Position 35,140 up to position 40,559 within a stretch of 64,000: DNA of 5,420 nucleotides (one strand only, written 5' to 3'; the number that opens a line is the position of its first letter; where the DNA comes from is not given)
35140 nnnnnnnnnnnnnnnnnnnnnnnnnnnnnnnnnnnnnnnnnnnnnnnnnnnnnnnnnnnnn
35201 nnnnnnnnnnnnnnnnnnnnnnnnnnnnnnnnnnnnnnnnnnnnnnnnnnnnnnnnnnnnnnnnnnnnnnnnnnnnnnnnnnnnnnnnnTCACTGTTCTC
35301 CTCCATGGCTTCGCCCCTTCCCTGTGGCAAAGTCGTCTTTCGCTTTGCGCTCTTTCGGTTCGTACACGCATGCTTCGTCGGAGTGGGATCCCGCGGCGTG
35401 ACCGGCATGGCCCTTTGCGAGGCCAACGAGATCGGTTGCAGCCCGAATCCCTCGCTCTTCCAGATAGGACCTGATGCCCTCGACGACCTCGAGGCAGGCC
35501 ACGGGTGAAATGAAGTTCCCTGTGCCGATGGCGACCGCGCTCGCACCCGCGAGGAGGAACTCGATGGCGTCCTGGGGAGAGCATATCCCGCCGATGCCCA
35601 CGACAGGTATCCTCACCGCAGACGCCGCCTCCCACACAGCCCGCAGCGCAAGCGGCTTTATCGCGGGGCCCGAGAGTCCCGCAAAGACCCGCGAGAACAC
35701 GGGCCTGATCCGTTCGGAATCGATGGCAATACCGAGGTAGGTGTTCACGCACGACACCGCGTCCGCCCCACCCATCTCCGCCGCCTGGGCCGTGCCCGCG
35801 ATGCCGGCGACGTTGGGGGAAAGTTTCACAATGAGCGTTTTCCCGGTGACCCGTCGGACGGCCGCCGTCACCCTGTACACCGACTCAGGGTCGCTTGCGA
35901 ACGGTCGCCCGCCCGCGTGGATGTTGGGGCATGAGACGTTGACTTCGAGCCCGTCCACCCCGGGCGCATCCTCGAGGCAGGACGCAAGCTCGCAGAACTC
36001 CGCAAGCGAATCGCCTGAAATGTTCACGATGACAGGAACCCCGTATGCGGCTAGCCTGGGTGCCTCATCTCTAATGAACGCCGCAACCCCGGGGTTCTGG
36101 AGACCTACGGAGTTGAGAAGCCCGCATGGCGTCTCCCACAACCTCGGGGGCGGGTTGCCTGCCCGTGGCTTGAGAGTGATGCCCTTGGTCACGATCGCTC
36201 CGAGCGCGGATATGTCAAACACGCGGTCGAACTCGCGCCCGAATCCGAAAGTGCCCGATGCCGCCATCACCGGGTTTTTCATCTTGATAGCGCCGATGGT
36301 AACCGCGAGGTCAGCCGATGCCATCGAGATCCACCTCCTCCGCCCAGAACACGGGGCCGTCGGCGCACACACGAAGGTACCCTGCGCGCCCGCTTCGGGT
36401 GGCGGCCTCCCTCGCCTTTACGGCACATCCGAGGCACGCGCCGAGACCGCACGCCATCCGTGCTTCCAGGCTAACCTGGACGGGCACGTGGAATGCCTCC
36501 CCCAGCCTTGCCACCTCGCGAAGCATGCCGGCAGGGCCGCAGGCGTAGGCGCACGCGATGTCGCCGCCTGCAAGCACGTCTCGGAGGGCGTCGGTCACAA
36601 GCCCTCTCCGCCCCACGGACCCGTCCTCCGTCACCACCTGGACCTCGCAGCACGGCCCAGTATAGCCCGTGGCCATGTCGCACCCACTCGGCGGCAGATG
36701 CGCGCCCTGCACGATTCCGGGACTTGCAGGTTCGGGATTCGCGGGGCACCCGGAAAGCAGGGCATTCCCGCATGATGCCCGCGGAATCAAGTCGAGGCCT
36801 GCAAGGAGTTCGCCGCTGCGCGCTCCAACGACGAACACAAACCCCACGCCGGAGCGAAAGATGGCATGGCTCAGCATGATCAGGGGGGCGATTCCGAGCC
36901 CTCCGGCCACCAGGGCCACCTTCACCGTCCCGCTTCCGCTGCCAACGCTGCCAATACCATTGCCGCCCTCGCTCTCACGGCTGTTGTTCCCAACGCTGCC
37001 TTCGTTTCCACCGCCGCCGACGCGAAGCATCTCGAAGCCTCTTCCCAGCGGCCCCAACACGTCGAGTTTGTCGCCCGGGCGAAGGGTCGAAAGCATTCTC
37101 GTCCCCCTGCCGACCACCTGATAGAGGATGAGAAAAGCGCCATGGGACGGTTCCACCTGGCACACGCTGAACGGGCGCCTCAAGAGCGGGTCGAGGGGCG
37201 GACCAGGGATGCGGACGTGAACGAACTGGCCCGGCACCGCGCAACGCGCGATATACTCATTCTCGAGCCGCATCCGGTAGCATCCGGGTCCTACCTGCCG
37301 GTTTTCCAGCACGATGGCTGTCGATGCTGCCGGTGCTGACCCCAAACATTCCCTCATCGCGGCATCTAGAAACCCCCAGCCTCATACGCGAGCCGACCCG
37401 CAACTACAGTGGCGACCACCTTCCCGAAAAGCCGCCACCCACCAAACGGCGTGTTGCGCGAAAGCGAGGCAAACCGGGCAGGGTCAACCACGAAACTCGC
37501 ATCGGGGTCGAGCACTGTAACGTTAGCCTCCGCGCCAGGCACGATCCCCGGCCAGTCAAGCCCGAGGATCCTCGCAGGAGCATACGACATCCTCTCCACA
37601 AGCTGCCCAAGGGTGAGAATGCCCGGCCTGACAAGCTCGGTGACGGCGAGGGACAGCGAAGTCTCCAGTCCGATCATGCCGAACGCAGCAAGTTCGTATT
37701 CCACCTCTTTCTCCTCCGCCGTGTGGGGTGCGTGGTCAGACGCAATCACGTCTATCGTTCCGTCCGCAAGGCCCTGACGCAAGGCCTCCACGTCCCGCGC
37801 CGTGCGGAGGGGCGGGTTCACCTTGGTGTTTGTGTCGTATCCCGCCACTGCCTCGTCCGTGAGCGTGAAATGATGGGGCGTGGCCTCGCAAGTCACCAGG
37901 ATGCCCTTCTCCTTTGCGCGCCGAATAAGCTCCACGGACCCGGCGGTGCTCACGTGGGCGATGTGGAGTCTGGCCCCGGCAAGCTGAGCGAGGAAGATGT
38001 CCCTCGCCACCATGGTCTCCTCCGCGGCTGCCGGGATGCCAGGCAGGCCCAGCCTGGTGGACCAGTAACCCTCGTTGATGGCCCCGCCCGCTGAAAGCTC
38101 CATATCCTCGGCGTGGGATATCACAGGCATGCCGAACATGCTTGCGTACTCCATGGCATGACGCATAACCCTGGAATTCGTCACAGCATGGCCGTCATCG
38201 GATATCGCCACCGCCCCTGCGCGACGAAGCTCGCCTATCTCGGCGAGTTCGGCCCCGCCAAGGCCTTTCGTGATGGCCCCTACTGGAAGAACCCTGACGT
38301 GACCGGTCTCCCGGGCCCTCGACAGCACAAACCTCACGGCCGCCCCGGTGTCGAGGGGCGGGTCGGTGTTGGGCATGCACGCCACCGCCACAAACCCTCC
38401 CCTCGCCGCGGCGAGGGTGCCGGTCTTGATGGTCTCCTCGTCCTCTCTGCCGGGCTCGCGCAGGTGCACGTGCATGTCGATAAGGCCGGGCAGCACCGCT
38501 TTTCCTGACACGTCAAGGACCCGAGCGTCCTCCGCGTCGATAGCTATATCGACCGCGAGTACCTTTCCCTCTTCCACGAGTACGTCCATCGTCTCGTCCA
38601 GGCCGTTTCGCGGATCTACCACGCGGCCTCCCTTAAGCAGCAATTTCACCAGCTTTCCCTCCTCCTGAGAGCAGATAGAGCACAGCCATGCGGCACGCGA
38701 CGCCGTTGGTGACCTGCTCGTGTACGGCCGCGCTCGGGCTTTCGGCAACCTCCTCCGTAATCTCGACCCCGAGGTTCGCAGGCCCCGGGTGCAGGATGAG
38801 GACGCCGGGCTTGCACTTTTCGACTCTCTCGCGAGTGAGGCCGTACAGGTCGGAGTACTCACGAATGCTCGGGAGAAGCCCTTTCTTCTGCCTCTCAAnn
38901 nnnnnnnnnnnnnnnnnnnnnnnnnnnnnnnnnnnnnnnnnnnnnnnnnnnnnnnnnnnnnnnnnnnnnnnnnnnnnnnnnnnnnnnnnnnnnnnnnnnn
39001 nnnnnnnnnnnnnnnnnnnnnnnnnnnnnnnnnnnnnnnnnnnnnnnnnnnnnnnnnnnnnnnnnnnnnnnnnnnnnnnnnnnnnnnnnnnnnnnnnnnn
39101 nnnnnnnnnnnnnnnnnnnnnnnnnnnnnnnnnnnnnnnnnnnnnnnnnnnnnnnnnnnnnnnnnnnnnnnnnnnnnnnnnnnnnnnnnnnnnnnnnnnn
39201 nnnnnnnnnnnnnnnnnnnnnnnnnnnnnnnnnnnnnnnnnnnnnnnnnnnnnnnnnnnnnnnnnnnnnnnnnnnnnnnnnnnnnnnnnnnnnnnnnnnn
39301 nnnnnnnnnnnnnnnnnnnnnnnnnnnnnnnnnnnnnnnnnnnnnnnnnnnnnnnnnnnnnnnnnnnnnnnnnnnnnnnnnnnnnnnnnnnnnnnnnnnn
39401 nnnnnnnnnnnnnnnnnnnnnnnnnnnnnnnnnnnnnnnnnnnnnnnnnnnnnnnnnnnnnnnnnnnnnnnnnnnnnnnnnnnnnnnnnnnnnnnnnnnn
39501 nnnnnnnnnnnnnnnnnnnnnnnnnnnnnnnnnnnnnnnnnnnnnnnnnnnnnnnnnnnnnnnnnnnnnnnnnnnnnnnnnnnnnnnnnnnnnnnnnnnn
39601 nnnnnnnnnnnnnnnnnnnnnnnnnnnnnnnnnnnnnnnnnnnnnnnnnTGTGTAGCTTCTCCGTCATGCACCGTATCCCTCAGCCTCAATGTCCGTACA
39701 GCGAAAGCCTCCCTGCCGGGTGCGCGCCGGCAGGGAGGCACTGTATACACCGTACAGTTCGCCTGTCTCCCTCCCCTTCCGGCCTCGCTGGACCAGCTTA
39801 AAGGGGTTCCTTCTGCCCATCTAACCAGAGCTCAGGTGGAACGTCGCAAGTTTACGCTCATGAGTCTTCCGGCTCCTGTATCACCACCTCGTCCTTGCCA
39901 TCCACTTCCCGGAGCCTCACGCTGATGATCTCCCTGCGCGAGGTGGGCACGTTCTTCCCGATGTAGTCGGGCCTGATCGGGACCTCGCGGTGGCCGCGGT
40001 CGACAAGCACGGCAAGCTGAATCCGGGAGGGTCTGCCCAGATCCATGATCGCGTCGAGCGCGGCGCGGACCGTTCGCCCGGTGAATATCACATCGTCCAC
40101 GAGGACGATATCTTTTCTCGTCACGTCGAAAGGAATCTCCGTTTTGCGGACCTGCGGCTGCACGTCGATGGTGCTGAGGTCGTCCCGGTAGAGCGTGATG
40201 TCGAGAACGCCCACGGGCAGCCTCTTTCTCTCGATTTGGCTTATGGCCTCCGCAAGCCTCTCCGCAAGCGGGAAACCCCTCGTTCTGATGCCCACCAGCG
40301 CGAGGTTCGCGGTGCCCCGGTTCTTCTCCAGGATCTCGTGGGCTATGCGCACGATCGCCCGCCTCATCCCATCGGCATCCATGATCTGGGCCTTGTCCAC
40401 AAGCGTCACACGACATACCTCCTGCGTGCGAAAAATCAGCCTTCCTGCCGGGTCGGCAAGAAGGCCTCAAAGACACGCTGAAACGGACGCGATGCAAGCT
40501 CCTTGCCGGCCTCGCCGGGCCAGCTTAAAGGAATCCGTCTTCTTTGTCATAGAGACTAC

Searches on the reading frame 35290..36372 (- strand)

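Call 12: search_protein_families(library=pfam, proteins=[window:35290-36372:-], max_evalue=0.001)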
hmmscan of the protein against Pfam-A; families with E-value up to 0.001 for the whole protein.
window:35290-36372:- (360 aa): 3 families
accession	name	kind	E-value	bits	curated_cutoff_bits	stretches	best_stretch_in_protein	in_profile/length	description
PF01180.27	DHO_dh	-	3.2e-70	237.1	27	1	22-304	2-291/291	Dihydroorotate dehydrogenase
PF01207.24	Dus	-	5.2e-05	22.9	20.4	0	241-292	171-223/311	Dihydrouridine synthase (Dus)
PF02581.23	TMP-TENI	-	0.00074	19.4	27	0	226-282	121-176/180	Thiamine monophosphate synthase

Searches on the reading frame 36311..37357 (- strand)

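Call 12: search_protein_families(library=pfam, proteins=[window:36311-37357:-], max_evalue=0.001)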
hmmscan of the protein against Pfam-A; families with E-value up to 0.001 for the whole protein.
window:36311-37357:- (348 aa): 3 families
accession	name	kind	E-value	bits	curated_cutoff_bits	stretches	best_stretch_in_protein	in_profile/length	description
PF10418.14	DHODB_Fe-S_bind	-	1.4e-16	60.4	23.9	1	298-343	1-41/41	Iron-sulfur cluster binding domain of dihydroorotate dehydrogenase B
PF00175.26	NAD_binding_1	-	0.0001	23.3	22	0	242-283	65-108/109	Oxidoreductase NAD-binding domain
PF00970.30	FAD_binding_6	-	0.00073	20.3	21.1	0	27-106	17-96/99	Oxidoreductase FAD-binding domain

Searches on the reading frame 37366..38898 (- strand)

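Call 12: search_protein_families(library=pfam, proteins=[window:37366-38898:-], max_evalue=0.001)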
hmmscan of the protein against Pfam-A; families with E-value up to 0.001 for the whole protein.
window:37366-38898:- (510 aa): 3 families
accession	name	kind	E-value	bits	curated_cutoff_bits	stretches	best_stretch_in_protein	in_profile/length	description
PF01979.26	Amidohydro_1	-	1.7e-21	77.3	25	1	135-503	2-344/345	Amidohydrolase family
PF12890.13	DHOase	-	3.5e-13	50.3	21.2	1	133-318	2-139/142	Dihydro-orotase-like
PF07969.17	Amidohydro_3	-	1.9e-10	41.3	29.7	1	427-505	406-472/472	Amidohydrolase family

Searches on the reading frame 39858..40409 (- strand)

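Call 12: search_protein_families(library=pfam, proteins=[window:39858-40409:-], max_evalue=0.001)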
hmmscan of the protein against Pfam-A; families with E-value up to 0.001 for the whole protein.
window:39858-40409:- (183 aa): 3 families
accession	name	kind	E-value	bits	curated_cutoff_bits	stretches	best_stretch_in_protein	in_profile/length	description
PF00156.33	Pribosyltran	-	2.2e-21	76.3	26.3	1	8-154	4-143/158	Phosphoribosyl transferase domain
PF14681.12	UPRTase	-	1.2e-05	25.3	27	1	67-136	92-159/206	Uracil phosphoribosyltransferase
PF15609.12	PRTase_2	-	0.00054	20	28.8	1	98-142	119-163/188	Phosphoribosyl transferase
